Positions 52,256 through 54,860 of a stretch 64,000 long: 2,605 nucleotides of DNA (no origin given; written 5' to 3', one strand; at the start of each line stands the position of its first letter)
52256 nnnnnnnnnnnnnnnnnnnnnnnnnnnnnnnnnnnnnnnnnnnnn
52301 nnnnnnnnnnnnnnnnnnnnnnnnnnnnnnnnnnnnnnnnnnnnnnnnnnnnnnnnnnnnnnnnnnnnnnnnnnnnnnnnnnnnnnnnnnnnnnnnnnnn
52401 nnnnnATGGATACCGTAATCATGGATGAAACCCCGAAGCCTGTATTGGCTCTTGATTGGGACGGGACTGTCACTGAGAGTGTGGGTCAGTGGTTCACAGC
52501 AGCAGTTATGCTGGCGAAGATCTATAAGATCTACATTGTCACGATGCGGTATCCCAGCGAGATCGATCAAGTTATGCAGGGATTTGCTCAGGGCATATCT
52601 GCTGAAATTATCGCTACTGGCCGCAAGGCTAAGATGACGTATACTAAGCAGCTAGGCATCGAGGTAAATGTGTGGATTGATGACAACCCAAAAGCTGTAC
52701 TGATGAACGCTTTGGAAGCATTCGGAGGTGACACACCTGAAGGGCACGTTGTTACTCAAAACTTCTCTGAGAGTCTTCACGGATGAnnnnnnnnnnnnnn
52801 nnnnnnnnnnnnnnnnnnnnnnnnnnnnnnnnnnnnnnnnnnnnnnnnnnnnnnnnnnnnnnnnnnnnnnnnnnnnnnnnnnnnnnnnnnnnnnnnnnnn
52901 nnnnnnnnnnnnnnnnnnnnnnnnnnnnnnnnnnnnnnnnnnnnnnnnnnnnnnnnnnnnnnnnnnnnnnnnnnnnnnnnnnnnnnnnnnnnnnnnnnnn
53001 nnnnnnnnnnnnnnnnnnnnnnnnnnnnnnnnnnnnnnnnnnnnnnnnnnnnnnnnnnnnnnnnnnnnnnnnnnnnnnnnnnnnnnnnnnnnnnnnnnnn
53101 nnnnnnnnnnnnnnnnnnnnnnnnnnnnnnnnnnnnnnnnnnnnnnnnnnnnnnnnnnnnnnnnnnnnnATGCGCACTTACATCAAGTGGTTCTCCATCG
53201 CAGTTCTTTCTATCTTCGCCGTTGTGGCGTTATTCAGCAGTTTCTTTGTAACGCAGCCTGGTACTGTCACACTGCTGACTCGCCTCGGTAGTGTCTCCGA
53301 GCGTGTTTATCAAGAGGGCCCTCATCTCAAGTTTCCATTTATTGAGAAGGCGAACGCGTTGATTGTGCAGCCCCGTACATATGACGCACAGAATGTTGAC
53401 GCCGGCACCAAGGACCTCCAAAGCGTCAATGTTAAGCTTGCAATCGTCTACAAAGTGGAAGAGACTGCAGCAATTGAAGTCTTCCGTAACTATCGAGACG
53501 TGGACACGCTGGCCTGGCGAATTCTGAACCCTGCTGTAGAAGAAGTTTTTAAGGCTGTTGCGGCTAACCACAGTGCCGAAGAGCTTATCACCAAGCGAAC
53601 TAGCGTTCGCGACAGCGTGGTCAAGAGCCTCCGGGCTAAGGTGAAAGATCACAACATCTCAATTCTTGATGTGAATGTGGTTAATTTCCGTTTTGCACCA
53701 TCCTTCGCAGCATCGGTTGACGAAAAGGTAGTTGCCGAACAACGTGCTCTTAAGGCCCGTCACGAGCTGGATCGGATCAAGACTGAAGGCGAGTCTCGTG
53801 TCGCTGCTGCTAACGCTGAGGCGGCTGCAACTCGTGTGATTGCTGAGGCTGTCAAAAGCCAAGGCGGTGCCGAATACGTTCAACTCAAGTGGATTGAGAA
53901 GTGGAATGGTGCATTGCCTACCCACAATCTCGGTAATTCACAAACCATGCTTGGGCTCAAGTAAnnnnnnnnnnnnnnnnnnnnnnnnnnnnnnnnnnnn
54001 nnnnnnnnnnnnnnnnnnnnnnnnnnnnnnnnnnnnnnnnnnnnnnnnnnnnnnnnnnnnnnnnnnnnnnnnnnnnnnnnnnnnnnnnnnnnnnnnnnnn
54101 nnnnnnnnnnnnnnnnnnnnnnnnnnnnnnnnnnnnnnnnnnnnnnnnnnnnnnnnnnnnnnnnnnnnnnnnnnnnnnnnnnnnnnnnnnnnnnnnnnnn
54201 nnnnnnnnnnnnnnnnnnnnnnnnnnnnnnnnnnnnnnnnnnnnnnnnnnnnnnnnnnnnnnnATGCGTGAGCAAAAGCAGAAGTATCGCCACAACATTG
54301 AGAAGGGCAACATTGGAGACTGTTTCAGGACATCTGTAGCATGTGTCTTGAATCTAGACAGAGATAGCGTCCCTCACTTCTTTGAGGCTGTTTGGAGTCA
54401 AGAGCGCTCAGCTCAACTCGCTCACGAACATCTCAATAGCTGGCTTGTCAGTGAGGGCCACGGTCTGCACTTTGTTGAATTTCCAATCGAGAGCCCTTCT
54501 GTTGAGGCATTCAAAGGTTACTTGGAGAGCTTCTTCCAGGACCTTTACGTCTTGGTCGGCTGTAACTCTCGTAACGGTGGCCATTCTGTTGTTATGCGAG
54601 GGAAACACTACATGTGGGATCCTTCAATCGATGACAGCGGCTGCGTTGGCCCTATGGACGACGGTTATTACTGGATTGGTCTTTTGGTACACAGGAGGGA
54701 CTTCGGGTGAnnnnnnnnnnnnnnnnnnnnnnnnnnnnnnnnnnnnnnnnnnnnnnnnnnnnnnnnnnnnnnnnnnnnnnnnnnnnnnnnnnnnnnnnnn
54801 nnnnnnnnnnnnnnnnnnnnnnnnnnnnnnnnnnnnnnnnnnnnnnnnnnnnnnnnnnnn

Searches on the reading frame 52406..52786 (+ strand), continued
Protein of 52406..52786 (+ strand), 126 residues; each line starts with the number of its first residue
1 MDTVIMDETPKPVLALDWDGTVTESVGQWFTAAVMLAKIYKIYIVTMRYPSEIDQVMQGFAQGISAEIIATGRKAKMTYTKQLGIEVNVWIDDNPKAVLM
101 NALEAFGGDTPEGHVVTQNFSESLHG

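Call 68: search_solved_structures(query=A4, max_evalue=10, show_alignments=2)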
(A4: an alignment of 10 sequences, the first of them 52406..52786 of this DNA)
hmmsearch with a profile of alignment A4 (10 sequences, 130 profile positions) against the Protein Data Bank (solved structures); distinct sequences matched with E-value up to 10: 10.
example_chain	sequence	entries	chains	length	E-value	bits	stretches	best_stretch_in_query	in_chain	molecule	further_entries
1z5g_A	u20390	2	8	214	0.02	17.8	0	34-78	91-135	AphA protein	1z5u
2aut_A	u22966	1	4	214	0.023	17.6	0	33-77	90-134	AphA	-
1z88_A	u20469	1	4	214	0.028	17.3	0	33-77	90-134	AphA protein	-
7xhz_A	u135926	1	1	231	0.031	17.1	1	22-66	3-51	Phosphatase, SAV2152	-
8hvq_A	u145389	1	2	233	0.034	17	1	22-67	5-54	Cof-type HAD-IIB family hydrolase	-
2obb_A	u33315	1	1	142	0.042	16.7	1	20-105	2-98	Hypothetical protein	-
3epr_A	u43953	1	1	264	0.22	14.3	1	26-94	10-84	Hydrolase, haloacid dehalogenase-like family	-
2b82_A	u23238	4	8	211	0.32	13.9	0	35-78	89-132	class B acid phosphatase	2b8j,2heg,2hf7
1n8n_A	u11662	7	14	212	0.32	13.8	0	35-78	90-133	Class B acid phosphatase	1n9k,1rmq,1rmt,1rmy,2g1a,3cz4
2l69_A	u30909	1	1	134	0.82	12.5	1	32-104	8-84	Rossmann 2x3 fold protein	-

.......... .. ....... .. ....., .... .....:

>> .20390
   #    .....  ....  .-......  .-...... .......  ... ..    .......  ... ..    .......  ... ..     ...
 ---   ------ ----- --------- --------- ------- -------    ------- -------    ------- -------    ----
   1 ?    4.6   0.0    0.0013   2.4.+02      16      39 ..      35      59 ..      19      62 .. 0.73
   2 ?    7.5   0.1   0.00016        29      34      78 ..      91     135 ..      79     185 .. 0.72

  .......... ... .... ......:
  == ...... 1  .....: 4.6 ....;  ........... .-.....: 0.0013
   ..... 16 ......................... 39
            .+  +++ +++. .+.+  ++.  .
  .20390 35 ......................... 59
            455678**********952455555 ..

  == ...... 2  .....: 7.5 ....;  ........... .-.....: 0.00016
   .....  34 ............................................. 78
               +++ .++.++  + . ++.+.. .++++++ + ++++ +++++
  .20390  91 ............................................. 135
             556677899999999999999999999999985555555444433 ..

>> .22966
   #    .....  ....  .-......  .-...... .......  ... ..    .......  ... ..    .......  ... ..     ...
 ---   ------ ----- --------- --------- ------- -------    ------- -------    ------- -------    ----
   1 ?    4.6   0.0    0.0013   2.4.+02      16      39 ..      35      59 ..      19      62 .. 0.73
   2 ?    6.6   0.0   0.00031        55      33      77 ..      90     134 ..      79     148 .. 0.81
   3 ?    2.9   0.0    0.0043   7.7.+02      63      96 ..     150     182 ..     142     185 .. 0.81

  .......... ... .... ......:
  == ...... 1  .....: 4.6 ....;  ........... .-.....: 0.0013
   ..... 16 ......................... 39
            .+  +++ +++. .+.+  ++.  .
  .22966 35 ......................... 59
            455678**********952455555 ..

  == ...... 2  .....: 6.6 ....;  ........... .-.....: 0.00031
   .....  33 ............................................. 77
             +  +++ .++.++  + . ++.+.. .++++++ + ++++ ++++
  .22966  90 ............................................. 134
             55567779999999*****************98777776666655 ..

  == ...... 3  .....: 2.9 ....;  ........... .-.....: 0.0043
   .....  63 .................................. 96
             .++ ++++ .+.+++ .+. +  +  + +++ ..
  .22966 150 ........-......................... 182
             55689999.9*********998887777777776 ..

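Call 69: search_protein_families(library=pfam, alignment_id=A4, max_evalue=1)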
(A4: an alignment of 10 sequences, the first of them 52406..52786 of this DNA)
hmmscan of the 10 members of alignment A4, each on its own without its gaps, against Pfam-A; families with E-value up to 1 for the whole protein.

A. member 1, window:52406-52786:+ (126 aa): 0 families

B. families by the number of members that match (of 10 scanned): 3 families
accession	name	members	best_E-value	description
PF03767.20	Acid_phosphat_B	1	0.14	HAD superfamily, subfamily IIIB (Acid phosphatase)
PF20384.3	DUF6679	1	0.19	Family of unknown function (DUF6679)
PF21082.3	MS_channel_3rd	1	0.23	Mechanosensitive ion channel MscS, C-terminal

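Call 92: search_protein_families(library=padloc, proteins=[window:52406-52786:+], max_evalue=0.1)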
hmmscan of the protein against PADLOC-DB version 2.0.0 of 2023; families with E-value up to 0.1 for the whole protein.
window:52406-52786:+ (126 aa): 0 families

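Call 98: search_protein_families(library=ncbifam, alignment_id=A4, max_evalue=0.5)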
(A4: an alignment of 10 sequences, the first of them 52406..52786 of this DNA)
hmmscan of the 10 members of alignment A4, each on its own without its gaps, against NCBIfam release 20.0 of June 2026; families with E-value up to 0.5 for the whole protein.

A. member 1, window:52406-52786:+ (126 aa): 1 family
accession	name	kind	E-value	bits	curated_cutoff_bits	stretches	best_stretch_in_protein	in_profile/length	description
TIGR01484.1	HAD-SF-IIB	subfamily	0.091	12.8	41.8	1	14-59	2-53/221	HAD-IIB family hydrolase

B. families by the number of members that match (of 10 scanned): 7 families
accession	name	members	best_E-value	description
NF012229.1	bla_class_B_core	1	0.012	metallo-beta-lactamase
NF046079.1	HAD_phos_BT0820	1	0.06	BT0820 family HAD-type phosphatase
TIGR01484.1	HAD-SF-IIB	1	0.091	HAD-IIB family hydrolase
NF033088.2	bla_subclass_B1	1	0.13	subclass B1 metallo-beta-lactamase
NF009917.0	PRK13377.1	1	0.14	protocatechuate 4,5-dioxygenase subunit alpha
NF008059.0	PRK10793.1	1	0.19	D-alanyl-D-alanine carboxypeptidase DacA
TIGR01546.1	GAPDH-II_archae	1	0.23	phosphorylating glyceraldehyde-3-phosphate dehydrogenase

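Call 99: search_solved_structures(query=L105:595-1083:+, max_evalue=5)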
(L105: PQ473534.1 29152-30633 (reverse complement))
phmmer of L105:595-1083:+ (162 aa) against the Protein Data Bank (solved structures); distinct sequences matched with E-value up to 5: 1.
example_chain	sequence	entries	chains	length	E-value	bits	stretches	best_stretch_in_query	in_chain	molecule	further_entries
6j2z_F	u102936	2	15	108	1.6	11.8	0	65-100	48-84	Peptidyl-prolyl cis-trans isomerase FKBP53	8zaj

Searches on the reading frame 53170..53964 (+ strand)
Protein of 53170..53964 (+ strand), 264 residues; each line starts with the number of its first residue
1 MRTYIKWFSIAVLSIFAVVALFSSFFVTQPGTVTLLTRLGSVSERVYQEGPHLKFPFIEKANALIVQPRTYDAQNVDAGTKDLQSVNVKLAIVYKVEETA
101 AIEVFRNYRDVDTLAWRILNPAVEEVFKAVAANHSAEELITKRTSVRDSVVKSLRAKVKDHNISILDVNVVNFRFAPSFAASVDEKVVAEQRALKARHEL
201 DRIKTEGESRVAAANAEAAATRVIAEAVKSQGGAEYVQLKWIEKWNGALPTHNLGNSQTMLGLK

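Call 3: search_protein_families(library=pfam, proteins=[window:53170-53964:+], max_evalue=1)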
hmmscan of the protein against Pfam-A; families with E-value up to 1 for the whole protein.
window:53170-53964:+ (264 aa): 1 family
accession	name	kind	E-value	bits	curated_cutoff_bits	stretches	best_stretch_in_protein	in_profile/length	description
PF01145.31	Band_7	-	2.5e-30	106.3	23.6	1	27-203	2-166/176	SPFH domain / Band 7 family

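Call 4: search_protein_families(library=phrogs, proteins=[window:53170-53964:+], max_evalue=0.1)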
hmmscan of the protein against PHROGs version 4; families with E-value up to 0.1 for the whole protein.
window:53170-53964:+ (264 aa): 3 families
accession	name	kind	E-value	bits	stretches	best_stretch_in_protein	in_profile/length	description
phrog_200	-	other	7.7e-41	141.4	1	5-258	80-351/379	lipoprotein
phrog_38808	-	unknown function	0.00014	23.1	1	213-252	18-55/68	-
phrog_11227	-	other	0.012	16.5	1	194-245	58-107/138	protease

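Call 92: search_protein_families(library=padloc, proteins=[window:53170-53964:+], max_evalue=0.1)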
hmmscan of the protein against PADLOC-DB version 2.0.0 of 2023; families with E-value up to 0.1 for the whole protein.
window:53170-53964:+ (264 aa): 0 families

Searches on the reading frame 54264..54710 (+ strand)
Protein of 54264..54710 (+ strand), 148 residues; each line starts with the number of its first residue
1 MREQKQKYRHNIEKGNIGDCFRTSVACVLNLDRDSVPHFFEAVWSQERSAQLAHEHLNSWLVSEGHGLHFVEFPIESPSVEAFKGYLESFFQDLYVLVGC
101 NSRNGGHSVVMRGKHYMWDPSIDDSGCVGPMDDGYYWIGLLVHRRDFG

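Call 3: search_protein_families(library=pfam, proteins=[window:54264-54710:+], max_evalue=1)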
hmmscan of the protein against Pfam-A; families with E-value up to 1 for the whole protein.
window:54264-54710:+ (148 aa): 1 family
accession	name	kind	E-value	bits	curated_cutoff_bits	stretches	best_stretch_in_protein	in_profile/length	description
PF15387.11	DUF4611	-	0.25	12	32.1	1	4-54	11-60/96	Domain of unknown function (DUF4611)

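Call 4: search_protein_families(library=phrogs, proteins=[window:54264-54710:+], max_evalue=0.1)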
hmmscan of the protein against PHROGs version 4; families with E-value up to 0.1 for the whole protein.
window:54264-54710:+ (148 aa): 2 families
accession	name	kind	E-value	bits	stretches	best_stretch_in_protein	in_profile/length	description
phrog_5845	-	unknown function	1.5e-26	94.3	1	1-139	16-146/170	-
phrog_13666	-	unknown function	0.019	15.7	0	40-60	112-132/145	-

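Call 92: search_protein_families(library=padloc, proteins=[window:54264-54710:+], max_evalue=0.1)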
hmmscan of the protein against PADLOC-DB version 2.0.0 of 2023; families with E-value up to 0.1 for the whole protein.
window:54264-54710:+ (148 aa): 1 family
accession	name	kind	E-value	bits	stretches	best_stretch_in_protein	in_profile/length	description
PDLC01688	DUF3644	-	0.034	12.2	1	17-61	91-134/149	DUF3644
